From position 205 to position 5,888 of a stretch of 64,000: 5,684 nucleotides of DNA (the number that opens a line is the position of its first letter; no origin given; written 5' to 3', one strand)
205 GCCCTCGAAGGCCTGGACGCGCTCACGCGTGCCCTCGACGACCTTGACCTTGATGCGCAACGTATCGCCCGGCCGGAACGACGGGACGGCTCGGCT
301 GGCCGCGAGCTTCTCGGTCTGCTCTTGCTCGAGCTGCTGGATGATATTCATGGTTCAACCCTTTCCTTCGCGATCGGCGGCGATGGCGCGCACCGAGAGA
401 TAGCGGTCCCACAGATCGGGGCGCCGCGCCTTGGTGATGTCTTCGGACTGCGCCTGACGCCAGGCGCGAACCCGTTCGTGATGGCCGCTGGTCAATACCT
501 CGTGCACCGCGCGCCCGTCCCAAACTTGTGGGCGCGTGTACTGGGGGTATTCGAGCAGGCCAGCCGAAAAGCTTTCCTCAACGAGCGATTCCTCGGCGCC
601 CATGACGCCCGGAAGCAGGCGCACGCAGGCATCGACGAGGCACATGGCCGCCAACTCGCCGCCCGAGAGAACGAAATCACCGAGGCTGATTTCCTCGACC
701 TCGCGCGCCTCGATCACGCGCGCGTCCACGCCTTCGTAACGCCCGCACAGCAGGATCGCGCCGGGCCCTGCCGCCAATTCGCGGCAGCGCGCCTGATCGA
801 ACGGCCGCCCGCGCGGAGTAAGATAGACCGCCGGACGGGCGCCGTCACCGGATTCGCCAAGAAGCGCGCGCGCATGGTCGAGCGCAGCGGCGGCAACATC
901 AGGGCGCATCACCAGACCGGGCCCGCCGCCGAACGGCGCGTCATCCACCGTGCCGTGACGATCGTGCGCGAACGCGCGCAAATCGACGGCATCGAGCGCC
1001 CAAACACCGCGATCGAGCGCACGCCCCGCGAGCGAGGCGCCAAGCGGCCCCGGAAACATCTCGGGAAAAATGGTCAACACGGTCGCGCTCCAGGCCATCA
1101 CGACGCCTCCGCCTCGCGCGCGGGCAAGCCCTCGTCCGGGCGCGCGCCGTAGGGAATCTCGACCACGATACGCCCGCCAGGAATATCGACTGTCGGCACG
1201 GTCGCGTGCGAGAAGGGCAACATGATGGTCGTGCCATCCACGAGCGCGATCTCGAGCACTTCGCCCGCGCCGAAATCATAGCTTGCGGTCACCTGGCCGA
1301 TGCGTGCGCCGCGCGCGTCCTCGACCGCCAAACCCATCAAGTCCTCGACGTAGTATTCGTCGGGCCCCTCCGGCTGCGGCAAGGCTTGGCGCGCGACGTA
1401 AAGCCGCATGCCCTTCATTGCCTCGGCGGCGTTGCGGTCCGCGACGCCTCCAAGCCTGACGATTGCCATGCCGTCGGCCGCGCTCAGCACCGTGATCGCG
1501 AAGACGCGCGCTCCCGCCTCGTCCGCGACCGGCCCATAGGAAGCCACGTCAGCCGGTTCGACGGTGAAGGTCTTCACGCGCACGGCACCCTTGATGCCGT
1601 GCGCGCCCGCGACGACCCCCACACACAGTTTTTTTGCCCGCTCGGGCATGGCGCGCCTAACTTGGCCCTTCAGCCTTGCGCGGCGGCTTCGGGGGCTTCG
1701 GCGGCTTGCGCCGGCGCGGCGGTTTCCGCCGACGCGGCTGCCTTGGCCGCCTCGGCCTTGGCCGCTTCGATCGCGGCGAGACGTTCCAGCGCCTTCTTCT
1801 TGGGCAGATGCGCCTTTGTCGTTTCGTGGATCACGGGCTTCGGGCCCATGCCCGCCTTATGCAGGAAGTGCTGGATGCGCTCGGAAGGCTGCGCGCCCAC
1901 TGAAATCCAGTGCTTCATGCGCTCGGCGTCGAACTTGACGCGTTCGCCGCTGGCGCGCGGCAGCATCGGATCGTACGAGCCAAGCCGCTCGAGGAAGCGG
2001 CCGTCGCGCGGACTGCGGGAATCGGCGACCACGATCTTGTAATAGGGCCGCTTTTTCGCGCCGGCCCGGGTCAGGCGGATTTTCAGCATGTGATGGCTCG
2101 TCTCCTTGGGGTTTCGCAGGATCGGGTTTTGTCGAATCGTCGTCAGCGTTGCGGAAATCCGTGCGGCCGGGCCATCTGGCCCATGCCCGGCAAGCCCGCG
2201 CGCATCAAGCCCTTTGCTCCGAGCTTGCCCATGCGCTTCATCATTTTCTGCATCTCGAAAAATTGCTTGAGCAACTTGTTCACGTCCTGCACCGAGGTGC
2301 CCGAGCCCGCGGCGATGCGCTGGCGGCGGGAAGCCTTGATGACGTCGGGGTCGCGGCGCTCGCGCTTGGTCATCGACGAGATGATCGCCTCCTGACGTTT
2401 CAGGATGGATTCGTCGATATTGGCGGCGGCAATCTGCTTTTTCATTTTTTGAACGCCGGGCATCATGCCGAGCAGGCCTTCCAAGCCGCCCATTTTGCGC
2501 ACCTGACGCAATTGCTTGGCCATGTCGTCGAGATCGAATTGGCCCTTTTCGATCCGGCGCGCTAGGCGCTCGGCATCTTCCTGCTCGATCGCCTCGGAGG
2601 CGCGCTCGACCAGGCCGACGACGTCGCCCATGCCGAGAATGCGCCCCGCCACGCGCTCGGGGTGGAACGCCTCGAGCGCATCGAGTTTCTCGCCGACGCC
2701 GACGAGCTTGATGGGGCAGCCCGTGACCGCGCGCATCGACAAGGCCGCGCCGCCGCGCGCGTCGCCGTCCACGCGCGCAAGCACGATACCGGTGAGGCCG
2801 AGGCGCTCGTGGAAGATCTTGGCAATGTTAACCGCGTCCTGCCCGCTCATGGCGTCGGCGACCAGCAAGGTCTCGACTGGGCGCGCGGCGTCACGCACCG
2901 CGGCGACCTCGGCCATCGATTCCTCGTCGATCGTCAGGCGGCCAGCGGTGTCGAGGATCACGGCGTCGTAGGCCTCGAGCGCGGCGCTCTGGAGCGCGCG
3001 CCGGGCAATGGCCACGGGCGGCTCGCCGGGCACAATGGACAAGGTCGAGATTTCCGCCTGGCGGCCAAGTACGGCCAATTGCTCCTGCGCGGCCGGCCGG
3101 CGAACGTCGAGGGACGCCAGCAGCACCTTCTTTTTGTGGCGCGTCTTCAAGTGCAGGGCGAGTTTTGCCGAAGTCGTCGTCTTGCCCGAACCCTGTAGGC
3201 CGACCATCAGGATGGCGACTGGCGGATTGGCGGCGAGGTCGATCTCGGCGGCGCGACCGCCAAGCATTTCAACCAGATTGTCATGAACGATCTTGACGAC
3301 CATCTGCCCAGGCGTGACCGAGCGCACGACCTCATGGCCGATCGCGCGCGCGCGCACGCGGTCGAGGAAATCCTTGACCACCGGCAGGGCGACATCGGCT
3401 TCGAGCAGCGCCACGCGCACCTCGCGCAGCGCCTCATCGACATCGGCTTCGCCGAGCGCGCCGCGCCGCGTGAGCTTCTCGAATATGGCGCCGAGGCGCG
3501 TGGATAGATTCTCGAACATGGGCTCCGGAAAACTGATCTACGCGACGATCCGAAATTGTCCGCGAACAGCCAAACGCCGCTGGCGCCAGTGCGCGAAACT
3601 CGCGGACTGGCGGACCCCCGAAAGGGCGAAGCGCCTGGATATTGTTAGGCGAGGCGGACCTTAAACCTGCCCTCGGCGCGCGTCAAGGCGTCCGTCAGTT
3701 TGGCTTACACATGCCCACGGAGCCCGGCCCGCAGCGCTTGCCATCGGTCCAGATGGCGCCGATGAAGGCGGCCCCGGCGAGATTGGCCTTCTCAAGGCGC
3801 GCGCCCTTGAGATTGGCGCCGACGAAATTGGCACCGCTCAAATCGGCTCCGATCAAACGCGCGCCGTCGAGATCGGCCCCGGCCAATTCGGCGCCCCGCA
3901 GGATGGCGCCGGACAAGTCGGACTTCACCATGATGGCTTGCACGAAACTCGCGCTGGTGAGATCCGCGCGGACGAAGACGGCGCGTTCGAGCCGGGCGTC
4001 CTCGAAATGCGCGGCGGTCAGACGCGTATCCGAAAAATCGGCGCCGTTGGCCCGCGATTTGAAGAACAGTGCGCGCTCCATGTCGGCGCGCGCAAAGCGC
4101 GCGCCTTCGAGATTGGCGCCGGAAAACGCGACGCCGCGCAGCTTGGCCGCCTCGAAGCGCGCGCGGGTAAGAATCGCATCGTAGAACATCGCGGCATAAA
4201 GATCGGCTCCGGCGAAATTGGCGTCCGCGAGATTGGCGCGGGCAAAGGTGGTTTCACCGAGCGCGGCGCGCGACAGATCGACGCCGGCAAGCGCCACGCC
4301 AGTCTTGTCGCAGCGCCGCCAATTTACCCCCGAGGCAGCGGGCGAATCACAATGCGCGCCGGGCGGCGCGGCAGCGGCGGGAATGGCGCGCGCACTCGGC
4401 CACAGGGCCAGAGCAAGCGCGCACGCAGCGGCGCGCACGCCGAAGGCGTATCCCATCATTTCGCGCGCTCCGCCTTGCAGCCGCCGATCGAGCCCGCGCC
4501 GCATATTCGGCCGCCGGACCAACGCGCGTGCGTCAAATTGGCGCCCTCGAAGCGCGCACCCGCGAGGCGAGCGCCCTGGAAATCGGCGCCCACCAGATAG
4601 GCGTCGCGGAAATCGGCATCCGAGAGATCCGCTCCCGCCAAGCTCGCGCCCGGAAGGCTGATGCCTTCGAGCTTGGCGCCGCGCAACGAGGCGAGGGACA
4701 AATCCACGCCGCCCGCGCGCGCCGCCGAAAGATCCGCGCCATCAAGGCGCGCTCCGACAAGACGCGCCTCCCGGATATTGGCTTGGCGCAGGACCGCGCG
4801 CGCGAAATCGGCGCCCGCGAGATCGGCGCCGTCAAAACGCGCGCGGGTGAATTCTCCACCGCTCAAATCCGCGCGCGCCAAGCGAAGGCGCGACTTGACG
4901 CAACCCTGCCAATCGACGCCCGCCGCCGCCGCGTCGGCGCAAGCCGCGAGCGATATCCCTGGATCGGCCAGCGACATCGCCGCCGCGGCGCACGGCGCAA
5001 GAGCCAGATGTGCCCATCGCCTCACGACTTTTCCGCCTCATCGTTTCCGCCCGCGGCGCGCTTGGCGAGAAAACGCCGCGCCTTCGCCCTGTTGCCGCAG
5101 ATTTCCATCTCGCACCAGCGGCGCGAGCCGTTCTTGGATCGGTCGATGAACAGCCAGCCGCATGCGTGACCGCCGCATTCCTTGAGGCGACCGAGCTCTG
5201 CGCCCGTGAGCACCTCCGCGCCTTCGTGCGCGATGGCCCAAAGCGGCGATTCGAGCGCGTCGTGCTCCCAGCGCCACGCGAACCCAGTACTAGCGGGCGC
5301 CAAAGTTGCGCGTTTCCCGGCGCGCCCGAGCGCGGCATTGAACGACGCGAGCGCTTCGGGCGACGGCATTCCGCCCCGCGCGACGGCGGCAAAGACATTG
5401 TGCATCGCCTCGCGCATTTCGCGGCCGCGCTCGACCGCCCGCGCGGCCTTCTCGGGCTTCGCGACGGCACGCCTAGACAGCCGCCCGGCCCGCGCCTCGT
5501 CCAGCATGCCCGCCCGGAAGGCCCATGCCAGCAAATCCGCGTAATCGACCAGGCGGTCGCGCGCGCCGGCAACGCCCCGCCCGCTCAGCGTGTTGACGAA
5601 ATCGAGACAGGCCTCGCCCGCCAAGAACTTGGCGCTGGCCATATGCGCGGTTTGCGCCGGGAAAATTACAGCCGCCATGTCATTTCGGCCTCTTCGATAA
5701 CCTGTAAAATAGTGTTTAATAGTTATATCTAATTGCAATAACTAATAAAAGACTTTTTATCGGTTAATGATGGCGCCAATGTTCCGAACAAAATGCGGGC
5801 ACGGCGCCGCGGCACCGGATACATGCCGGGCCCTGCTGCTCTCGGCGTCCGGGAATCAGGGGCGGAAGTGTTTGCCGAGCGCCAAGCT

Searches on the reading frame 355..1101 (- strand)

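Call 55: search_protein_families(library=pfam, proteins=[window:355-1101:-], max_evalue=0.0001)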
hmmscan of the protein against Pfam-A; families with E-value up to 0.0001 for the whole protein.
window:355-1101:- (248 aa): 1 family
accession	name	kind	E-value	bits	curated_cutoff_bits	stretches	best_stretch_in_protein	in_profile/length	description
PF01746.26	tRNA_m1G_MT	-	1.9e-50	171.7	27.3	1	26-228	2-195/195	tRNA (Guanine-1)-methyltransferase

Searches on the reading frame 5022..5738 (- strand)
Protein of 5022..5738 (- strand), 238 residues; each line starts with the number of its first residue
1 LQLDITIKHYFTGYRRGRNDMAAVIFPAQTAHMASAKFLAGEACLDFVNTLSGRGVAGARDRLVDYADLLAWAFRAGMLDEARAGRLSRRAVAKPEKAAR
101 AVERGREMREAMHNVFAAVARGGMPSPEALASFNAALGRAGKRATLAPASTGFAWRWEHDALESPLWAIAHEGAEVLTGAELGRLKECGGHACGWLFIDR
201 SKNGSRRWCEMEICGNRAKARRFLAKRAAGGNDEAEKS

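Call 52: search_protein_families(library=pfam, proteins=[window:5022-5738:-], max_evalue=0.0001)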
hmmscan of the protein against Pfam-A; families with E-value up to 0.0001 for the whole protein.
window:5022-5738:- (238 aa): 2 families
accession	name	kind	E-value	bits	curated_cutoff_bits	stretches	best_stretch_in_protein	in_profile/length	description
PF07336.16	ABATE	-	1.5e-21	77.8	24.4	1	41-179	1-129/130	Putative stress-induced transcription regulator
PF11706.13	zf-CGNR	-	1.9e-19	69.6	24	1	184-227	1-44/44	CGNR zinc finger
